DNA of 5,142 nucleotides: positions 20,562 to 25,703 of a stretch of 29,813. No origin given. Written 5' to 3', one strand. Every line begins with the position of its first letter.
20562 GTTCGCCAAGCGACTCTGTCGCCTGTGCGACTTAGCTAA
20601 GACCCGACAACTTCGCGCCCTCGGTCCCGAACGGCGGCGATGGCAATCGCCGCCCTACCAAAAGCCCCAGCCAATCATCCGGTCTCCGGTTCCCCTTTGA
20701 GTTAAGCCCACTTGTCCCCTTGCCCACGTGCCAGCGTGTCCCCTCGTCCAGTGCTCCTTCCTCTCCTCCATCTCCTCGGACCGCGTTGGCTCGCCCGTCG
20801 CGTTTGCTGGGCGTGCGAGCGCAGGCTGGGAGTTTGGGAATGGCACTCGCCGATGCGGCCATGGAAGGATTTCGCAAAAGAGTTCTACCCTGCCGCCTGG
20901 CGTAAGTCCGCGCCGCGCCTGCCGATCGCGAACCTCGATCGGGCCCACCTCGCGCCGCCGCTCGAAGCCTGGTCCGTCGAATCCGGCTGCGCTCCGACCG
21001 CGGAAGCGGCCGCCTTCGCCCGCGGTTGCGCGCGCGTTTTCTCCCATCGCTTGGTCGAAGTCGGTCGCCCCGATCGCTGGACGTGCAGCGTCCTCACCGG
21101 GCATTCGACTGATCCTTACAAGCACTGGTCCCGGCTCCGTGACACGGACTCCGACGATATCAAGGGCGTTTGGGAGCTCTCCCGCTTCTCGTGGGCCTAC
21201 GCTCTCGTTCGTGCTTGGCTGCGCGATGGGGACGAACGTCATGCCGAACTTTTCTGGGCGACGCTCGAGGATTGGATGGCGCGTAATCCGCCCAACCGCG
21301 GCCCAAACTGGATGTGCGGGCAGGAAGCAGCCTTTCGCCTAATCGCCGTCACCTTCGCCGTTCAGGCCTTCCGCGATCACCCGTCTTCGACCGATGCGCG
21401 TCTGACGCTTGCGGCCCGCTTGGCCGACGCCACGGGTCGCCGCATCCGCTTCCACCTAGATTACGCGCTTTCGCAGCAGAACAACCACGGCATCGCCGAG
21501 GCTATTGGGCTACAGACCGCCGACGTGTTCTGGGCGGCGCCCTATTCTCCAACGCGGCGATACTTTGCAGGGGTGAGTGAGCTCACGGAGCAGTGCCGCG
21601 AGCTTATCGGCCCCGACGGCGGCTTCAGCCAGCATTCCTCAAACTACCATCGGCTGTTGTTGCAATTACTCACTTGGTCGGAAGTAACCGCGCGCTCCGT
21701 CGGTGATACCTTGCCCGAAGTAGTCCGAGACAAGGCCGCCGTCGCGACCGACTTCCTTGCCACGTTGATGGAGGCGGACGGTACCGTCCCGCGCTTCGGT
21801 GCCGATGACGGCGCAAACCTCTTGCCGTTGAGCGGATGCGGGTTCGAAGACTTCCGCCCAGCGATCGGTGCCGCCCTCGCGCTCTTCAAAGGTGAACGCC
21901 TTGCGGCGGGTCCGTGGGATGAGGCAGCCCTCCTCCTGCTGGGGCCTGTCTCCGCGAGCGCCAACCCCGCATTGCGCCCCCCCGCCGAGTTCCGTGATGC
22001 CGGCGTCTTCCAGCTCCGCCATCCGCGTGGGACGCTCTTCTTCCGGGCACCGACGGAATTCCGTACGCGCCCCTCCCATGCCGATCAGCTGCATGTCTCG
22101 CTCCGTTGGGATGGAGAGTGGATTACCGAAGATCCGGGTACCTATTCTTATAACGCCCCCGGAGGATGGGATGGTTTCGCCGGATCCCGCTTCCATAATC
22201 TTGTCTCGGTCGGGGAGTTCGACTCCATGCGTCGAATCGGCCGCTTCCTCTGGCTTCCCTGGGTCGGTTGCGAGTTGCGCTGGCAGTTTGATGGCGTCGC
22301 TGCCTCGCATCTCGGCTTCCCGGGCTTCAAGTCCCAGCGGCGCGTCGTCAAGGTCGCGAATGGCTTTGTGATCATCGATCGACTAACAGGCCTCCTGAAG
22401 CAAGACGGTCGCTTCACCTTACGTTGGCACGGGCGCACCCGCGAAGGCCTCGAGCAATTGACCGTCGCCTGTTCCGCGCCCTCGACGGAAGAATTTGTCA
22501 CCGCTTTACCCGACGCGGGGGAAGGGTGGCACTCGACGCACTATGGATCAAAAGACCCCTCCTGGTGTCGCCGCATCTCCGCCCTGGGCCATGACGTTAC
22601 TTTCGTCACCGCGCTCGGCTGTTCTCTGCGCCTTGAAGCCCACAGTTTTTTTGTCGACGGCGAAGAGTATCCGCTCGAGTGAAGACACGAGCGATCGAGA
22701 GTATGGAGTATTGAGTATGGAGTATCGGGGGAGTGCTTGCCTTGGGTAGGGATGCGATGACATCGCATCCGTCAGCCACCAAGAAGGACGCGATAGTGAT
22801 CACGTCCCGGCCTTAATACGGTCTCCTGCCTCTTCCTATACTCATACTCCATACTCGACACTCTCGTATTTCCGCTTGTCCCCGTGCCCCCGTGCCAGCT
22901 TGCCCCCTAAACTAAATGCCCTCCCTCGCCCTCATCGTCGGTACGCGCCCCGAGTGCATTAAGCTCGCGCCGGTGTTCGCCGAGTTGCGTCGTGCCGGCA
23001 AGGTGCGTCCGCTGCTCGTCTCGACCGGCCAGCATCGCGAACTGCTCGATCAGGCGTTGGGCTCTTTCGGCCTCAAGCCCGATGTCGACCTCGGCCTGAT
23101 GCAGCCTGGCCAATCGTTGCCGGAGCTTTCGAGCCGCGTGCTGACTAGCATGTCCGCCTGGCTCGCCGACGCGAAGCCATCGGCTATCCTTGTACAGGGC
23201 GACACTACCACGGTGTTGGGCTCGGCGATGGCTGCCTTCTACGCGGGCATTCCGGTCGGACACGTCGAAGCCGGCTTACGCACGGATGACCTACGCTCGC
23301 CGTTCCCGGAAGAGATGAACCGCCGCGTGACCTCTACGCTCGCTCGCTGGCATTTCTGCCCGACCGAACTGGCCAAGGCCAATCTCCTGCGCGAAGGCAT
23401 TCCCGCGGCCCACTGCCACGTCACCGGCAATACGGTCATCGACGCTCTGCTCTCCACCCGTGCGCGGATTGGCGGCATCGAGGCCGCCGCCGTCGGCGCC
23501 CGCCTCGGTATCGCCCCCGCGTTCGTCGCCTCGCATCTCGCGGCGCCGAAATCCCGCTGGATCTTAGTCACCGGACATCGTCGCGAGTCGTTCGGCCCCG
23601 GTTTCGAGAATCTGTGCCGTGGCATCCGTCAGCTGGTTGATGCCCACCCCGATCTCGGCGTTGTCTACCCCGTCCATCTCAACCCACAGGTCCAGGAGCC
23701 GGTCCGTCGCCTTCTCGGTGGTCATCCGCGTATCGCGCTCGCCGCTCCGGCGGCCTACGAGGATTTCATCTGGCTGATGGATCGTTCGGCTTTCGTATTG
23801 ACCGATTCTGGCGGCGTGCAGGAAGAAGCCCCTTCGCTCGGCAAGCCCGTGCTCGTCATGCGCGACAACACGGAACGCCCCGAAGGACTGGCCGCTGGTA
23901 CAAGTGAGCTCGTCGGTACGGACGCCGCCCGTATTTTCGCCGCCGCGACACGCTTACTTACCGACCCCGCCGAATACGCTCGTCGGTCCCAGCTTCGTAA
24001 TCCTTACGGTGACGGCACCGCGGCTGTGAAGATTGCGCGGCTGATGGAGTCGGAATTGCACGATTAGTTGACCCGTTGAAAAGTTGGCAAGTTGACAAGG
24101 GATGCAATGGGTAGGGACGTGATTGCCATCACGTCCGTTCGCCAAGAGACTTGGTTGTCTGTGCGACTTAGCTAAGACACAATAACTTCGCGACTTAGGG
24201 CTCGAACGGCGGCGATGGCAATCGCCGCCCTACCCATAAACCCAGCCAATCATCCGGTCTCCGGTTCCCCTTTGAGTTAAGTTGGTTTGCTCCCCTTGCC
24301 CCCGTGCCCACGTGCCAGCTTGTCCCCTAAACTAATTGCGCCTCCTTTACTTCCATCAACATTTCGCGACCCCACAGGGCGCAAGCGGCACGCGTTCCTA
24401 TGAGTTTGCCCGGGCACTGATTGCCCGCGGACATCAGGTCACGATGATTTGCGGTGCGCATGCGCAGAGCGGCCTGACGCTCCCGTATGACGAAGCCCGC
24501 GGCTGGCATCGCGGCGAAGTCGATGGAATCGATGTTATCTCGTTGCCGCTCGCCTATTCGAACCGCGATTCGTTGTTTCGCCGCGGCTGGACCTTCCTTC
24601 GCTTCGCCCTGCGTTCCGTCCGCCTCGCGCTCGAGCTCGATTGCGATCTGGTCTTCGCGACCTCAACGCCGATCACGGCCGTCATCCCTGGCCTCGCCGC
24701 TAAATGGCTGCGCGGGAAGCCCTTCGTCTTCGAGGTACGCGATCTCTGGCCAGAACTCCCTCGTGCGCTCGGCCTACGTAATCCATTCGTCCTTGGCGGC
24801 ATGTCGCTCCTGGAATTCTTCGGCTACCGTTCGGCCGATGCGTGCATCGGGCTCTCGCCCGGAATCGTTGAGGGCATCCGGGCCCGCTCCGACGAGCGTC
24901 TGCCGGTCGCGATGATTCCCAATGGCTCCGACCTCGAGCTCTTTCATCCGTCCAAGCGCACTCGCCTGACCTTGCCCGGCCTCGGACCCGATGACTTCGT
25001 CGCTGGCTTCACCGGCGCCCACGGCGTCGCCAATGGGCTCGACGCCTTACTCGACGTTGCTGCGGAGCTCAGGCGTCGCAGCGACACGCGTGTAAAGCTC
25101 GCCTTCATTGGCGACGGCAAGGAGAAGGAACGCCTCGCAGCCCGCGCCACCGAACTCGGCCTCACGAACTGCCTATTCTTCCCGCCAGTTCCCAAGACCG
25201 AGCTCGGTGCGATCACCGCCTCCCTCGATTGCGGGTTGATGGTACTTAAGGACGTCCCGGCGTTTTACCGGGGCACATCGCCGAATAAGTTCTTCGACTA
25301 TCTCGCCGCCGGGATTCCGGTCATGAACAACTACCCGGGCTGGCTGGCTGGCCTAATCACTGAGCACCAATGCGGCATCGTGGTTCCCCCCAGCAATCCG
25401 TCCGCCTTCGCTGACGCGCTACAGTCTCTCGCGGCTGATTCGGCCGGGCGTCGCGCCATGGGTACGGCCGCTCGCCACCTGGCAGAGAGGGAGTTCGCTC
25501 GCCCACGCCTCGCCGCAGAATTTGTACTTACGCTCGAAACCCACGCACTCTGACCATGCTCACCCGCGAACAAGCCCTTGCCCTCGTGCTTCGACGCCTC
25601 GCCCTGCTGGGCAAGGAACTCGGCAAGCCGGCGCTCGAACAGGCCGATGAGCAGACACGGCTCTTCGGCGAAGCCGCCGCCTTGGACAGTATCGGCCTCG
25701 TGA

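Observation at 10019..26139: Polysaccharide operon whose every large intergenic gap is a modular, orientation-locked repeat cassette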

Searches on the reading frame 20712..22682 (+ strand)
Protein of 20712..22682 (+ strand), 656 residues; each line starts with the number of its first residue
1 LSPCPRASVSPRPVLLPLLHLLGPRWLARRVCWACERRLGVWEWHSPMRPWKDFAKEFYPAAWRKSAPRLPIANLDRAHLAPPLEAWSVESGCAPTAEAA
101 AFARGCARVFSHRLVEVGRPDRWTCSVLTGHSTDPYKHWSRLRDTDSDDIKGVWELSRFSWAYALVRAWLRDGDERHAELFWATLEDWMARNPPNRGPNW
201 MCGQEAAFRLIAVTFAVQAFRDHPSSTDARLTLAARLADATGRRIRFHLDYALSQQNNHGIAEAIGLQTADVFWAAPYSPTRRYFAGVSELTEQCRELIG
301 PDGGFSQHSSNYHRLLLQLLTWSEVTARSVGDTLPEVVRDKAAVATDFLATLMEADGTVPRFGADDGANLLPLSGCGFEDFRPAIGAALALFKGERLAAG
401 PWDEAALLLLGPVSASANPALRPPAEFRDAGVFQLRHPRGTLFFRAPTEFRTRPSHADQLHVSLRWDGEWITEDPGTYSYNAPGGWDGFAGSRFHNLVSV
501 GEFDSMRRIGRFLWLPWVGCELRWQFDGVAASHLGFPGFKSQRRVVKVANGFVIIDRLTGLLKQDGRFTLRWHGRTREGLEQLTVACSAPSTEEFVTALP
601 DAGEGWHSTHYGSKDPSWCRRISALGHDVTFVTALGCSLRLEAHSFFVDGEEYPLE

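Call 7: search_protein_families(library=pfam, proteins=[window:20712-22682:+])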
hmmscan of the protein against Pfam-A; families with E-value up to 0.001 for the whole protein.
window:20712-22682:+ (656 aa): 2 families
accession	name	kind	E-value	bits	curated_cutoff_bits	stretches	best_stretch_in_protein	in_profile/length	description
PF07940.18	Hepar_II_III_C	-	2.7e-19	70.1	24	1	421-618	3-198/237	Heparinase II/III-like, C-terminal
PF16889.11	Hepar_II_III_N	-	4.1e-11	43.2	22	1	153-363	98-311/340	Heparinase II/III N-terminus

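Call 24: find_related_loci(query=window:20712-22682:+, collection=genome_contigs, flank=10000)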
Query window:20712-22682:+ (656 aa) in genome_contigs; peptide patterns used: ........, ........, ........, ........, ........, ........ (x = any residue, [..] = any of these).
185 stretches matched a pattern; 79 encode a relative of the query (tblastn E <= 1e-3); 79 distinct loci.
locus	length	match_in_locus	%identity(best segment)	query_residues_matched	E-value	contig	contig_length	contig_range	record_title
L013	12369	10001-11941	86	10-656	0e+0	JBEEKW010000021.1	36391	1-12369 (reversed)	MAG: Verrucomicrobiota bacterium isolate columbia_2019_sw_WHONDRS-S19S_0074_F_bin.13 scaffold_83, whole genome shotgun s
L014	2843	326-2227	85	23-656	0e+0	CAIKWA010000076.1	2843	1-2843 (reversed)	MAG: uncultured Opitutae bacterium isolate UppL5_bin-1543 genome assembly, contig: bin-1543:076/193, whole genome shotgu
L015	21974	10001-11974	83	3-656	0e+0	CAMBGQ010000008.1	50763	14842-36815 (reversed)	MAG: Opitutus sp. GAS368 isolate TrE-25oct19-267 genome assembly, contig: TrE-25oct19-C440, whole genome shotgun sequenc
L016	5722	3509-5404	85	25-656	0e+0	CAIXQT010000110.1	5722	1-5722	MAG: uncultured Opitutae bacterium isolate Loclat_bin-12941 genome assembly, contig: bin-12941:110/401, whole genome sho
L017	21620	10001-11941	85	8-654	0e+0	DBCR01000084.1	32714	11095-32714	MAG TPA_asm: Opitutia bacterium UBA953 UBA953_contig_8007, whole genome shotgun sequence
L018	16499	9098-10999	85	23-656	0e+0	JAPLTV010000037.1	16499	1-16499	MAG: Verrucomicrobia bacterium isolate LacPavin_0920_WC57_MAG_64_54 LacPavin_0920_WC57_scaffold_57023, whole genome shot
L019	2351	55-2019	82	2-656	0e+0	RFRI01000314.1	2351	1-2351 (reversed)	MAG: Verrucomicrobia bacterium isolate WB4_2_1054 contig_100_313, whole genome shotgun sequence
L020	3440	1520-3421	82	23-656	0e+0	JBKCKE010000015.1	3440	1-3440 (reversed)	MAG: Verrucomicrobiota bacterium isolate samp_459_metabat2_25 samp_459_49339, whole genome shotgun sequence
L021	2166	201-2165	80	4-656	0e+0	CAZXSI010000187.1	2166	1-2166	MAG TPA_asm: uncultured Klebsiella sp. isolate binchicken_co298_313 genome assembly, contig: NODE_116699_length_2166_cov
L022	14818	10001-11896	81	25-656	0e+0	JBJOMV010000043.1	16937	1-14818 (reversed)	MAG: Verrucomicrobiota bacterium isolate umpqua_2019_sw_WHONDRS-S19S_0079_A_bin.100 scaffold_0001803, whole genome shotg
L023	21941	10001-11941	82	11-656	0e+0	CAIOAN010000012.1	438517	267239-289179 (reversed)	MAG: uncultured Opitutae bacterium isolate VK4_bin-1524 genome assembly, contig: bin-1524:12/13, whole genome shotgun se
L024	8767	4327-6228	79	23-656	0e+0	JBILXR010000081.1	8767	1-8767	MAG: Opitutales bacterium isolate ME2018-10-31_3300042386_group8_bin99 Rohwer_bin2678_scaffold_4313_c1, whole genome sho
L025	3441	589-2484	77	25-656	0e+0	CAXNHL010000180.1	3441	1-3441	MAG: Opitutales bacterium isolate LE-05nov19-198 genome assembly, contig: LE-05nov19-C72818, whole genome shotgun sequen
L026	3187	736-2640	74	22-656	0e+0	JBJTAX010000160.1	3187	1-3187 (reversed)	MAG: Verrucomicrobiota bacterium isolate samp_4332_semibin_282 samp_4332_1308790, whole genome shotgun sequence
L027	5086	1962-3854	74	26-656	0e+0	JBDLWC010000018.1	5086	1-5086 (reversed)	MAG: Verrucomicrobiota bacterium isolate logan1_2019_sw_WHONDRS-S19S_0097_B_bin.34 scaffold_754284, whole genome shotgun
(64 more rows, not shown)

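Call 79: search_protein_families(library=pfam, proteins=[L018:12684-13079:-], max_evalue=0.01)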
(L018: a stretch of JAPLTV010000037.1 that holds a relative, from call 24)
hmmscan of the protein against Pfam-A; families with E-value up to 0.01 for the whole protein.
L018:12684-13079:- (131 aa): 1 family
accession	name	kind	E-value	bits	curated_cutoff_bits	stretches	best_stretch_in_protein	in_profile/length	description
PF05635.17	23S_rRNA_IVP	-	1.5e-23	83.4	33.8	1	8-112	1-105/106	23S rRNA-intervening sequence protein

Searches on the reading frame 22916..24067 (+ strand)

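Call 8: search_protein_families(library=pfam, proteins=[window:22916-24067:+])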
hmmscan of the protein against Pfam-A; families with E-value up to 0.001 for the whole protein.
window:22916-24067:+ (383 aa): 1 family
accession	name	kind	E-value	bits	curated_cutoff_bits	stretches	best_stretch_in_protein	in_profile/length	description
PF02350.25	Epimerase_2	-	1.1e-106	357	30.6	1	23-377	2-346/347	UDP-N-acetylglucosamine 2-epimerase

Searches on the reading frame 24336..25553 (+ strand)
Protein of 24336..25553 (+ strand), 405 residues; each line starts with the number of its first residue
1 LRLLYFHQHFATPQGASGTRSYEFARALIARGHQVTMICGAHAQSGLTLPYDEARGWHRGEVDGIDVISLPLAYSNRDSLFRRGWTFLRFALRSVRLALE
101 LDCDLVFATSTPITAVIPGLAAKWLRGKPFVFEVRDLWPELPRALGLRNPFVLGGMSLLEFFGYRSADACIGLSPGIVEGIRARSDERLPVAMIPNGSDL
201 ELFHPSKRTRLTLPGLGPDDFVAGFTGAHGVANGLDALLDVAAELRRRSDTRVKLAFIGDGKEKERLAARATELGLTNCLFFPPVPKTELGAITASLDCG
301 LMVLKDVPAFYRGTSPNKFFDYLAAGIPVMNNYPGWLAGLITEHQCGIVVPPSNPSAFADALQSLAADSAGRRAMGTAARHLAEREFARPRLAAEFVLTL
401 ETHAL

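Call 8: search_protein_families(library=pfam, proteins=[window:24336-25553:+])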
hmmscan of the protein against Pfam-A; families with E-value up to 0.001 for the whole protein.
window:24336-25553:+ (405 aa): 5 families
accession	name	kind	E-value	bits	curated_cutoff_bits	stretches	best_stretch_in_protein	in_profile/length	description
PF13579.12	Glyco_trans_4_4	-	2.7e-20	73.8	29.7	1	16-197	2-158/158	Glycosyl transferase 4-like domain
PF00534.26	Glycos_transf_1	-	8.5e-16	58.4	26.4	1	220-381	15-171/172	Glycosyl transferases group 1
PF13692.12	Glyco_trans_1_4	-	5.2e-15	56.4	27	1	222-368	3-142/142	Glycosyl transferases group 1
PF13439.12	Glyco_transf_4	-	5.5e-15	56.2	28.5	1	19-201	6-169/170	Glycosyltransferase Family 4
PF13524.12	Glyco_trans_1_2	-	5.6e-05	23.6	25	1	254-387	16-133/144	Glycosyl transferase-like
